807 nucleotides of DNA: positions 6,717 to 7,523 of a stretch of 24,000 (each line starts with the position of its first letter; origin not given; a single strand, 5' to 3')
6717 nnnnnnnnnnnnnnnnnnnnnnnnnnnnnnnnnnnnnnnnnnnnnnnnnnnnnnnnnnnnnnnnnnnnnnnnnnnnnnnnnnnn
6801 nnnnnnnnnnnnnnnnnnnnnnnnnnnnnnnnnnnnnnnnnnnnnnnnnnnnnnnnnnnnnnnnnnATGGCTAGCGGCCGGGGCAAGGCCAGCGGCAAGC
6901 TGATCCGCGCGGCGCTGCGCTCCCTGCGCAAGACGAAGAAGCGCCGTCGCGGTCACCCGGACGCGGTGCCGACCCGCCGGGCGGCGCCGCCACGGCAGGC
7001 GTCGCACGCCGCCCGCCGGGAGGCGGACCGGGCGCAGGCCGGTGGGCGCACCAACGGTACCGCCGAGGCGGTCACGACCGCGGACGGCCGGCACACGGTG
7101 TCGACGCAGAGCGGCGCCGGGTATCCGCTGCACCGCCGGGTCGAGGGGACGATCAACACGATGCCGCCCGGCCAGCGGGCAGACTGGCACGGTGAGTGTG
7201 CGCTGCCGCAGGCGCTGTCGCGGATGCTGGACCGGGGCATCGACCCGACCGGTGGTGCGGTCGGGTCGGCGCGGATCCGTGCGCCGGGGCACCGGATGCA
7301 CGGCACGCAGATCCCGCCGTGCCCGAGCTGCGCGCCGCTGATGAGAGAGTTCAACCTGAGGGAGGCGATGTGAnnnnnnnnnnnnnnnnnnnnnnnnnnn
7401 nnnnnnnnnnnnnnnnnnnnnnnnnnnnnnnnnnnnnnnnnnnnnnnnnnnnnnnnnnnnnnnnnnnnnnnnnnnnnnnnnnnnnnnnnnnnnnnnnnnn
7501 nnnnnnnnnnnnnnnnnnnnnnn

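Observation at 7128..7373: Minimal deaminase-like toxin core with an ambiguous catalytic register (HGECAL ... PCPSC)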

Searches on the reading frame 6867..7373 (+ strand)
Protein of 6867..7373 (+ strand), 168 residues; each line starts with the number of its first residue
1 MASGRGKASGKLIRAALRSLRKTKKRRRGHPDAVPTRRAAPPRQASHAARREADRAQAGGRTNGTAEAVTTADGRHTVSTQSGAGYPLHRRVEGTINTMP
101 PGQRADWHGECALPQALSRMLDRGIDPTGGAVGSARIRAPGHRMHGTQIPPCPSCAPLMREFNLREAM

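Call 5: search_protein_families(library=pfam, proteins=[window:6867-7373:+], max_evalue=1)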
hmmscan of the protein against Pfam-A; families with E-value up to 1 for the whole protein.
window:6867-7373:+ (168 aa): 2 families
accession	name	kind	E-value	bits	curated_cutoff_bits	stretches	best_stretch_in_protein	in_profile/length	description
PF14431.12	YwqJ-deaminase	-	2.7e-07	31.3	25.9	1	61-163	13-137/138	YwqJ-like deaminase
PF12510.13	Smoothelin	-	0.03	14.7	23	1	11-24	37-50/50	Smoothelin cytoskeleton protein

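Call 6: search_protein_families(library=ncbifam, proteins=[window:6867-7373:+], max_evalue=1)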
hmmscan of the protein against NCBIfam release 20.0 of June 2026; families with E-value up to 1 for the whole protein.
window:6867-7373:+ (168 aa): 0 families

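Call 7: find_homologous_proteins(query=window:6867-7373:+, max_evalue=0.001)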
Query window:6867-7373:+ (168 aa): 11 proteins with E <= 0.001 among 284 candidates.
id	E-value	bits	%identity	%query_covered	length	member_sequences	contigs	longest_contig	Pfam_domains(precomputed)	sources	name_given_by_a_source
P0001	5.5e-101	354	97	100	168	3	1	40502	PF14431.13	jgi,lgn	jgi:hypothetical protein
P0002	7.1e-90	318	89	100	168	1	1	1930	PF14431.13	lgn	-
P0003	4.6e-57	211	62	97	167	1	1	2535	-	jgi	jgi:hypothetical protein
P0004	4.7e-54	201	69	85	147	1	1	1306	-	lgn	-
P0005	5.3e-53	198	60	97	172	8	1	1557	-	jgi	jgi:hypothetical protein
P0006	1.2e-52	196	59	100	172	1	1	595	-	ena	-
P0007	4.5e-52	195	59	97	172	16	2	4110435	-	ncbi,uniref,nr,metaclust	ncbi:YwqJ-like deaminase [Micromonospora sediminicola]|uniref:YwqJ-like deaminase n=1 Tax=Micromonos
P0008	4.1e-51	191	57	97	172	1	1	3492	-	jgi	jgi:hypothetical protein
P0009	1.1e-50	190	58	97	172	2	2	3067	-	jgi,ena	jgi:hypothetical protein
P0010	2.6e-50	189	57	100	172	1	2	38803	-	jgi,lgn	jgi:hypothetical protein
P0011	5.0e-47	178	55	100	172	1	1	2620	-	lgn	-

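Call 8: search_solved_structures(query=window:6867-7373:+, max_evalue=10, show_alignments=3)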
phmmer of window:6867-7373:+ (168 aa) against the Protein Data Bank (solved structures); distinct sequences matched with E-value up to 10: 1.
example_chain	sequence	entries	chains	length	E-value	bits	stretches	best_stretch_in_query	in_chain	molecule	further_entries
2v72_A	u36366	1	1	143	0.64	13.6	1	76-123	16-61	EXO-ALPHA-SIALIDASE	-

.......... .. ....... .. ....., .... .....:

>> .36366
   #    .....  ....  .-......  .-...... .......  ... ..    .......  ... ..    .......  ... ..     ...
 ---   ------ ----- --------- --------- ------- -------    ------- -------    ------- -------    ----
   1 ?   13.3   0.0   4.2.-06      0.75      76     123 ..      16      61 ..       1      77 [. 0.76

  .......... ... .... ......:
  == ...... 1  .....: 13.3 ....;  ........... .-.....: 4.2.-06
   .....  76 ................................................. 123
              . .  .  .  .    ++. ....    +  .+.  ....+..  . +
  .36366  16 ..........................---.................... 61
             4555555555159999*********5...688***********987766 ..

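Call 18: find_encoding_contigs(protein=P0007, flank=5000, max_places=3)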
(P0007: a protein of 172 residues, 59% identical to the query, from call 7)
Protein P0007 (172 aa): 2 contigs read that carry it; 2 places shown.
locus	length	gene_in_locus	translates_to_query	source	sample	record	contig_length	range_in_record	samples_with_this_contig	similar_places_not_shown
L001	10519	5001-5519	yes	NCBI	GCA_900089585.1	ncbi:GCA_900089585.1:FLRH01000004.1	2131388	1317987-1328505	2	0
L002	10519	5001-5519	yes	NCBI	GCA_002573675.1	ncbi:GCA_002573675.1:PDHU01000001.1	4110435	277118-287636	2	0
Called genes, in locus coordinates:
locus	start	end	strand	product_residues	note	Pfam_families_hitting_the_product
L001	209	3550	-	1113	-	PF13191:AAA_16, PF13401:AAA_22 (weak)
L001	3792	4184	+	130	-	PF02575:YbaB_DNA_bd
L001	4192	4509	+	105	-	-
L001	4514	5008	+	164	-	PF25547:WXG100_2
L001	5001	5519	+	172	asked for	-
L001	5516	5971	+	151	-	PF14433:SUKH-3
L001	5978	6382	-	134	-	-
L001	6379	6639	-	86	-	-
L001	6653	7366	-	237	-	-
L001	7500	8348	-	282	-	PF13560:HTH_31, PF01381:HTH_3 (faint), PF17765:MLTR_LBD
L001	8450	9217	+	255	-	PF00106:adh_short, PF08659:KR (weak), PF13561:adh_short_C2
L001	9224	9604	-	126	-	-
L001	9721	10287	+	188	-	PF02031:Peptidase_M7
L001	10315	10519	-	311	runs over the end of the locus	-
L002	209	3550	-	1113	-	PF13191:AAA_16, PF13401:AAA_22 (weak)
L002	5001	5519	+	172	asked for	-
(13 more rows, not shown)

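Call 19: search_protein_representatives(alignment_id=A1)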
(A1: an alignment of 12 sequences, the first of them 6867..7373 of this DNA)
Query: 12 sequences, 172 profile positions. Proteins with E-value up to 0.001 (for the whole library): 332; up to 1e-10: 143; up to 1e-30: 3. The best 150 are listed.
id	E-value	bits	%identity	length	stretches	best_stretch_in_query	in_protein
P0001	9.8e-83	292.4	-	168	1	1-172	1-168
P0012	2.8e-34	134.7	-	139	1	42-171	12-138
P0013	6.2e-32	127.1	-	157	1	4-107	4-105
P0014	5.6e-26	107.7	-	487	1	48-169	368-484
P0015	7.3e-26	107.3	-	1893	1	46-166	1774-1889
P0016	1.0e-25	106.8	-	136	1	46-172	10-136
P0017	2.8e-24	102.1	-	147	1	40-166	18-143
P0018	2.2e-23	99.2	-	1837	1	46-169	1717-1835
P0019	3.4e-22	95.4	-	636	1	45-165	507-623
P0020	4.6e-22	94.9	-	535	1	42-165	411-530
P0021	1.0e-21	93.8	-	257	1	46-166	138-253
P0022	1.5e-21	93.2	-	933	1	51-167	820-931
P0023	1.7e-21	93.1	-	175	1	46-168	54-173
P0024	1.7e-21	93.1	-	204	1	49-169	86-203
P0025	3.2e-21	92.2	-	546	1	44-163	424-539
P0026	3.3e-21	92.2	-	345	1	49-167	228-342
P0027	3.7e-21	92.0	-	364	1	41-168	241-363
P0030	2.7e-20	89.2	-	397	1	32-168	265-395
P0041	1.3e-18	83.7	-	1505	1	60-166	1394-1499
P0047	7.9e-18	81.2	-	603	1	43-168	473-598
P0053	4.1e-17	78.8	-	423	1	33-167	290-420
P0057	8.6e-17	77.8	-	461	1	49-166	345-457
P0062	4.8e-16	75.3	-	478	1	43-165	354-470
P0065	6.3e-16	75.0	-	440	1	46-166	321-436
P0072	1.9e-15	73.4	-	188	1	15-168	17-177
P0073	2.3e-15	73.1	-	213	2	45-168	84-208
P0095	5.0e-14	68.8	-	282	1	61-167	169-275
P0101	1.6e-13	67.1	-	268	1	65-168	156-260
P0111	9.4e-13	64.6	-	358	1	34-168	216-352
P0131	1.8e-11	60.4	-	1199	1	78-166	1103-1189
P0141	4.5e-11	59.2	-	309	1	59-168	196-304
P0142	5.1e-11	59.0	-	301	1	49-168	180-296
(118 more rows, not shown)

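Call 22: predict_structure(alignment_id=A1)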
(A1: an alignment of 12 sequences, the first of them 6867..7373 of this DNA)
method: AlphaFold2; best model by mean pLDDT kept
length: 168 residues; sequences in the alignment: 12
mean_pLDDT: 81.7   pTM: 0.73
mean pLDDT of the five models: 81.7, 62.7, 55.2, 53.8, 50.3
residues with pLDDT >= 90: 67; 70-90: 69; 50-70: 25; < 50: 7
segments of 3 or more residues with pLDDT < 50: 1-5
pLDDT, mean of each block of 10 residues (from residue 1): 50 78 72 79 91 90 90 94 89 90 74 94 96 82 54 84 82
secondary structure, 60 per line:
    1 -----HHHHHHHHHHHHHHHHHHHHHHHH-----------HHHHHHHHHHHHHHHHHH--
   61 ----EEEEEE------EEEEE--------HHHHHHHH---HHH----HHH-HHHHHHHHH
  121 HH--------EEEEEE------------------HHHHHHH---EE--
elements in order: H6-29 H41-58 E65-70 E77-81 H90-97 H112-122 E131-136 H155-161

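Call 26: fold_search(model_id=the predicted structure, library=pdb)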
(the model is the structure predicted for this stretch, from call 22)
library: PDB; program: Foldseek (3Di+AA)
matches with E <= 10: 116; with E <= 0.001: 0
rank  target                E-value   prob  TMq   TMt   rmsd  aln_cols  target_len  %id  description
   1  3r2n_D                1.5e-01  0.72  0.38  0.49   4.8       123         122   17  Crystal structure of cytidine deaminase from Mycobacterium leprae (released 2011-03-23)
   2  6kw6_A                1.6e-01  0.47  0.30  0.40   7.6       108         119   19  Crystal Structure of cytidine deaminase from Streptomyces noursei (released 2020-09-09)
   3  2fr5_B                1.8e-01  0.80  0.39  0.48   4.5       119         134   23  Crystal Structure of Mouse Cytidine Deaminase Complexed with Tetrahydrouridine (released 2006-07-11)
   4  2fr5_A                2.5e-01  0.69  0.37  0.45   4.3       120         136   22  Crystal Structure of Mouse Cytidine Deaminase Complexed with Tetrahydrouridine (released 2006-07-11)
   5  2z3g_D                4.2e-01  0.54  0.37  0.49   5.4       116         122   14  Crystal structure of blasticidin S deaminase (BSD) (released 2007-10-23)
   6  3r2n_A                4.5e-01  0.44  0.37  0.50   4.9       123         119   18  Crystal structure of cytidine deaminase from Mycobacterium leprae (released 2011-03-23)
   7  4wif_B                4.8e-01  0.44  0.37  0.49   5.3       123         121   17  Crystal structure of E47Q mutant cytidine deaminase from Mycobacterium tuberculosis (MtCDA E47Q) (released 2015-09-09)
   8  4wif_A                5.1e-01  0.41  0.38  0.50   6.2       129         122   17  Crystal structure of E47Q mutant cytidine deaminase from Mycobacterium tuberculosis (MtCDA E47Q) (released 2015-09-09)
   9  2z3j_A                5.9e-01  0.51  0.40  0.51   5.3       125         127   13  Crystal structure of blasticidin S deaminase (BSD) R90K mutant (released 2007-10-23)
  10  3mpz_D                6.3e-01  0.28  0.29  0.38   6.3        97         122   15  Crystal structure of CYTIDINE DEAMINASE from Mycobacterium smegmatis (released 2010-05-19)
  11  2z3j_C                7.1e-01  0.33  0.36  0.46   6.0       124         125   15  Crystal structure of blasticidin S deaminase (BSD) R90K mutant (released 2007-10-23)
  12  4wig_A                7.1e-01  0.33  0.37  0.47   5.8       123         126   17  Crystal structure of E47D mutant cytidine deaminase from Mycobacterium tuberculosis (MtCDA E47D) (released 2015-08-12)
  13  2z3h_A                7.1e-01  0.30  0.37  0.48   5.5       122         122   13  Crystal structure of blasticidin S deaminase (BSD) complexed with deaminohydroxy blasticidin S (released 2007-10-23)
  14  1wn6_A                7.1e-01  0.25  0.33  0.41   5.8       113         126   14  Crystal Structure of Blasticidin S Deaminase (BSD) Complexed with Tetrahedral Intermediate of Blasticidin S (released 2005-10-25)
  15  1mq0_A                7.6e-01  0.44  0.40  0.50   5.2       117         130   20  Crystal Structure of Human Cytidine Deaminase (released 2003-11-04)
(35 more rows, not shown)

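Call 29: search_protein_families(library=pfam, proteins=[P0041, P0131, P0111, P0141, P0142, P0095, P0101, P0073, P0014, P0020], max_evalue=0.01)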
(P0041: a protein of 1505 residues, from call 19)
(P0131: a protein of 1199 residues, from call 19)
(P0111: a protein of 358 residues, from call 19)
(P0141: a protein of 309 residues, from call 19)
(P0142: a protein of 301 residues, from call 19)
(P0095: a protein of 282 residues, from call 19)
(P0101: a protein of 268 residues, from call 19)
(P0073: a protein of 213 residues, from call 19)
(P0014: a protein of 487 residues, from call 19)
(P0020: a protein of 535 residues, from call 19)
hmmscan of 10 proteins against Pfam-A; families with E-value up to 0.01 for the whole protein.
P0041 (1505 aa): 6 families
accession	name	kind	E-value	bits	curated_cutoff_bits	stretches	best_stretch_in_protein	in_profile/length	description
PF05593.20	RHS_repeat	-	7.7e-86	281.6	22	15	851-888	1-38/38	RHS Repeat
PF20148.4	DUF6531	-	2.9e-23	82.4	24.1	1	339-411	2-74/74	Domain of unknown function (DUF6531)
PF03527.20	RHS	-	1.9e-07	31.3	27.9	1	1271-1301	5-35/38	RHS protein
PF14431.12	YwqJ-deaminase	-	4e-07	30.8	25.9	1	1391-1499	8-136/138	YwqJ-like deaminase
PF15283.12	DUF4595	-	0.00026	21.4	34.2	0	554-673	1-118/202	Domain of unknown function (DUF4595) with porin-like fold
PF21725.3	T7SS_signal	-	0.00037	20.9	27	1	53-202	106-236/241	Putative T7SS secretion signal domain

P0131 (1199 aa): 1 family
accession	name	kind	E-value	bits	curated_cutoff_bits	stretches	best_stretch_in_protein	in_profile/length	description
PF14431.12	YwqJ-deaminase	-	5.7e-08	33.5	25.9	1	1084-1185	11-132/138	YwqJ-like deaminase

P0111 (358 aa): 1 family
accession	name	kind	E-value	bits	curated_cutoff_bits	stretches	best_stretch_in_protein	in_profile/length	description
PF14431.12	YwqJ-deaminase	-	3.1e-11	44.1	25.9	1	247-351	13-137/138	YwqJ-like deaminase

P0141 (309 aa): 1 family
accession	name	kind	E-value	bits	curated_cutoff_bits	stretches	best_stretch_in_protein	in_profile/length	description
PF14431.12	YwqJ-deaminase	-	4.7e-08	33.7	25.9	1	191-298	5-132/138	YwqJ-like deaminase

P0142 (301 aa): 4 families
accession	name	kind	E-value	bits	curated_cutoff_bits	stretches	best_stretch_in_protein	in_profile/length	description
PF07591.16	PT-HINT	-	4.2e-19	69.6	27.7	1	32-165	5-137/137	Pretoxin HINT domain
PF14431.12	YwqJ-deaminase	-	2.6e-07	31.3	25.9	1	189-289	8-131/138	YwqJ-like deaminase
PF01079.26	Hint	-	5.4e-07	29.9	29.7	1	22-148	13-132/213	Hint module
PF05203.21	Hom_end_hint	-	3e-05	24.6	32.1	1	23-52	2-31/228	Hom_end-associated Hint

P0095 (282 aa): 1 family
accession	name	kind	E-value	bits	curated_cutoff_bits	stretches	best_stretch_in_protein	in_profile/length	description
PF14431.12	YwqJ-deaminase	-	4.3e-11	43.6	25.9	1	160-273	3-135/138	YwqJ-like deaminase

P0101 (268 aa): 5 families
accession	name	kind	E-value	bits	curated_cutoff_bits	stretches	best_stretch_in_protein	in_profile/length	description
PF14431.12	YwqJ-deaminase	-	2.2e-07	31.6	25.9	1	147-256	7-134/138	YwqJ-like deaminase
PF07591.16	PT-HINT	-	6.4e-07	30.2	27.7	1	97-141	59-101/137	Pretoxin HINT domain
PF05203.21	Hom_end_hint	-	5.4e-05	23.7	32.1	1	5-31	2-28/228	Hom_end-associated Hint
PF13403.11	Hint_2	-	0.0012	19.7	28.4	0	4-33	2-30/147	Hint domain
PF01079.26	Hint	-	0.0027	17.8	29.7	0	5-33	14-42/213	Hint module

P0073 (213 aa): 1 family
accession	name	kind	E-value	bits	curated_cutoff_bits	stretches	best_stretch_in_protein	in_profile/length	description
PF14431.12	YwqJ-deaminase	-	2.5e-05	25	25.9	1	97-207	7-137/138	YwqJ-like deaminase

P0014 (487 aa): 1 family
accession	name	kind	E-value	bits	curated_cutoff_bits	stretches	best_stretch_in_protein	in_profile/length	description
PF14431.12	YwqJ-deaminase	-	2.6e-09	37.8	25.9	1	404-479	41-134/138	YwqJ-like deaminase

P0020 (535 aa): 3 families
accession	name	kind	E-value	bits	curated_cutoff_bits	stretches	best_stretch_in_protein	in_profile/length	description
PF14431.12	YwqJ-deaminase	-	1.1e-10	42.3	25.9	1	425-531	7-136/138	YwqJ-like deaminase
PF05593.20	RHS_repeat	-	3.3e-06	27.8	22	1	120-154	1-32/38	RHS Repeat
PF03527.20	RHS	-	0.00029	21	27.9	1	237-254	3-20/38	RHS protein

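Call 38: find_encoding_contigs(protein=P0111, flank=4000, max_places=3)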
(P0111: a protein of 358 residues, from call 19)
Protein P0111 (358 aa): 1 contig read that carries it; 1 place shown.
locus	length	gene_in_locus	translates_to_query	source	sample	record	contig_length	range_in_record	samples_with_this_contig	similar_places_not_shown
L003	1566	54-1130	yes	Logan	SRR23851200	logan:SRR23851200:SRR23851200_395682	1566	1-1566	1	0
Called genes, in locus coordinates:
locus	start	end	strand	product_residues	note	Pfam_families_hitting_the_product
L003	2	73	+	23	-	?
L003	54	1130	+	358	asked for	PF14431:YwqJ-deaminase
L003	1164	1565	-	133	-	?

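Call 39: find_encoding_contigs(protein=P0073, flank=4000, max_places=3)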
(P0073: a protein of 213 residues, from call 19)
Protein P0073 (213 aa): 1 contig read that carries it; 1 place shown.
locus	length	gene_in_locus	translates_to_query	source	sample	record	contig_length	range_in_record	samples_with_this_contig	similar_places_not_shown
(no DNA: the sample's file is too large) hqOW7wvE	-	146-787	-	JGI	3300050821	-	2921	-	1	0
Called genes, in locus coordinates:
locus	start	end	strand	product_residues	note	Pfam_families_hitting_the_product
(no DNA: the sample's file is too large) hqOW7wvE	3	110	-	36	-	?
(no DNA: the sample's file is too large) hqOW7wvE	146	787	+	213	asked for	-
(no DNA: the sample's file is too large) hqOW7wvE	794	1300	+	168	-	PF14433:SUKH-3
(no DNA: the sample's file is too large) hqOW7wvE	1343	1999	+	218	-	-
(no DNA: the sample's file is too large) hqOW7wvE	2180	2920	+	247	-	?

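Call 40: find_encoding_contigs(protein=P0041, flank=3000, max_places=2)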
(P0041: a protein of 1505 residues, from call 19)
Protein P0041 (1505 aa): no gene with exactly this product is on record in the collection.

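Call 41: find_encoding_contigs(protein=P0012, flank=4000, max_places=2)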
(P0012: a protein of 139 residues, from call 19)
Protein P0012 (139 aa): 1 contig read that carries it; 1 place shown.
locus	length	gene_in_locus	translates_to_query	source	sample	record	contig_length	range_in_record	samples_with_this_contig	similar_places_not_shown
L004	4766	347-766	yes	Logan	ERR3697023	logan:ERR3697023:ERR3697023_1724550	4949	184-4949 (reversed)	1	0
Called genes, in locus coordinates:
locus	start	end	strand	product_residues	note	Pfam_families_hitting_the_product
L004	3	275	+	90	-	?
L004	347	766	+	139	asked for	-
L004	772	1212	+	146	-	PF14433:SUKH-3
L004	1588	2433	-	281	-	PF00583:Acetyltransf_1 (weak)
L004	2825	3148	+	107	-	-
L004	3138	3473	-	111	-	-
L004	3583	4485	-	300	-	-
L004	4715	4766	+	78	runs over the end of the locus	?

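Call 42: find_encoding_contigs(protein=P0142, flank=3000, max_places=2)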
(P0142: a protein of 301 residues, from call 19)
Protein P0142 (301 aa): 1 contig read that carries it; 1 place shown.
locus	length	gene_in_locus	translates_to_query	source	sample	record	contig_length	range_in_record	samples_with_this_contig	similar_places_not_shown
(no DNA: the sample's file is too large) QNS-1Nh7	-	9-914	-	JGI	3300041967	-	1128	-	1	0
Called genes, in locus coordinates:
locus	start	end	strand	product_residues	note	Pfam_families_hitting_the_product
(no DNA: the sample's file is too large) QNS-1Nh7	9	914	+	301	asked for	PF01079:Hint (weak), PF07591:PT-HINT, PF14431:YwqJ-deaminase (faint)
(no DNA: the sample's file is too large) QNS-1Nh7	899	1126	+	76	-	?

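Call 53: search_protein_families(library=pfam, proteins=[P0025, P0019, P0047, P0062, P0057, P0065, P0053, P0030, P0027, P0026], max_evalue=0.001)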
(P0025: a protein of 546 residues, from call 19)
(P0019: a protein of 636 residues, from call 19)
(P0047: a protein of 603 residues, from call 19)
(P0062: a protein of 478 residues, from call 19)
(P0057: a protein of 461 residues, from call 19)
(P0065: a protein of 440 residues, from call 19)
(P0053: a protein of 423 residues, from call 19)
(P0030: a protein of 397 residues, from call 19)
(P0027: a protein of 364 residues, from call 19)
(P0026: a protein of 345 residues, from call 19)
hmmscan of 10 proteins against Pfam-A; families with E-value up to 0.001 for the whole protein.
P0025 (546 aa): 2 families
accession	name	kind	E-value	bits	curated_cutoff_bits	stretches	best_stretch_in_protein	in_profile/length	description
PF14431.12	YwqJ-deaminase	-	6.4e-13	49.5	25.9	1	445-543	17-137/138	YwqJ-like deaminase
PF05593.20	RHS_repeat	-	1.7e-06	28.7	22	1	49-78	1-31/38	RHS Repeat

P0019 (636 aa): 2 families
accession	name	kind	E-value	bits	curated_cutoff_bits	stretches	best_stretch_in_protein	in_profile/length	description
PF14431.12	YwqJ-deaminase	-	5.5e-12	46.5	25.9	1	520-624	9-136/138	YwqJ-like deaminase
PF05593.20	RHS_repeat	-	6.8e-07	30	22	0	141-174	1-33/38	RHS Repeat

P0047 (603 aa): 1 family
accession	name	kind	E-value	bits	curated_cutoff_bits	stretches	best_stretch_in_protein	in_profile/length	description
PF14431.12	YwqJ-deaminase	-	3.5e-15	56.9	25.9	1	483-596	4-136/138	YwqJ-like deaminase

P0062 (478 aa): 1 family
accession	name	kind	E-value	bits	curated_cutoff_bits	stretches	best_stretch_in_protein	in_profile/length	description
PF14431.12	YwqJ-deaminase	-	1.3e-06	29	25.9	1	376-469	17-134/138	YwqJ-like deaminase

P0057 (461 aa): 1 family
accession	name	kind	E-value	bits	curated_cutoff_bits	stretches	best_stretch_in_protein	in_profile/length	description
PF14431.12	YwqJ-deaminase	-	0.00023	21.8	25.9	1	380-453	41-132/138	YwqJ-like deaminase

P0065 (440 aa): 3 families
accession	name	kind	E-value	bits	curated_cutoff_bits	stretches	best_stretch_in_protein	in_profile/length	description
PF06013.18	WXG100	-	1.1e-10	42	27.3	1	18-97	5-84/86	Proteins of 100 residues with WXG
PF25547.1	WXG100_2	-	1.2e-08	35.5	27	1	15-128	24-139/150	WXG100 like domain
PF14431.12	YwqJ-deaminase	-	0.00035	21.2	25.9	1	358-432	40-132/138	YwqJ-like deaminase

P0053 (423 aa): 2 families
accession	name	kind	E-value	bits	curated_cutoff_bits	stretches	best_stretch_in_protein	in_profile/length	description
PF21725.3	T7SS_signal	-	1.3e-13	51.9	27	1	17-184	68-239/241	Putative T7SS secretion signal domain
PF14431.12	YwqJ-deaminase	-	3.3e-06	27.8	25.9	1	322-420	17-137/138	YwqJ-like deaminase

P0030 (397 aa): 1 family
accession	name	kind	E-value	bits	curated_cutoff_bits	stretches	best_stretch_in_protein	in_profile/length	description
PF14431.12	YwqJ-deaminase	-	2.8e-08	34.5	25.9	1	314-394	38-137/138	YwqJ-like deaminase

P0027 (364 aa): 1 family
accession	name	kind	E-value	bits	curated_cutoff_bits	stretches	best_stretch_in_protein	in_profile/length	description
PF14431.12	YwqJ-deaminase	-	9.5e-12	45.7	25.9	1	264-361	16-136/138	YwqJ-like deaminase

P0026 (345 aa): 1 family
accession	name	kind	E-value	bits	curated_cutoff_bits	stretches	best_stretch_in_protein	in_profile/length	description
PF14431.12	YwqJ-deaminase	-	1.1e-09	39.1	25.9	1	245-342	20-137/138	YwqJ-like deaminase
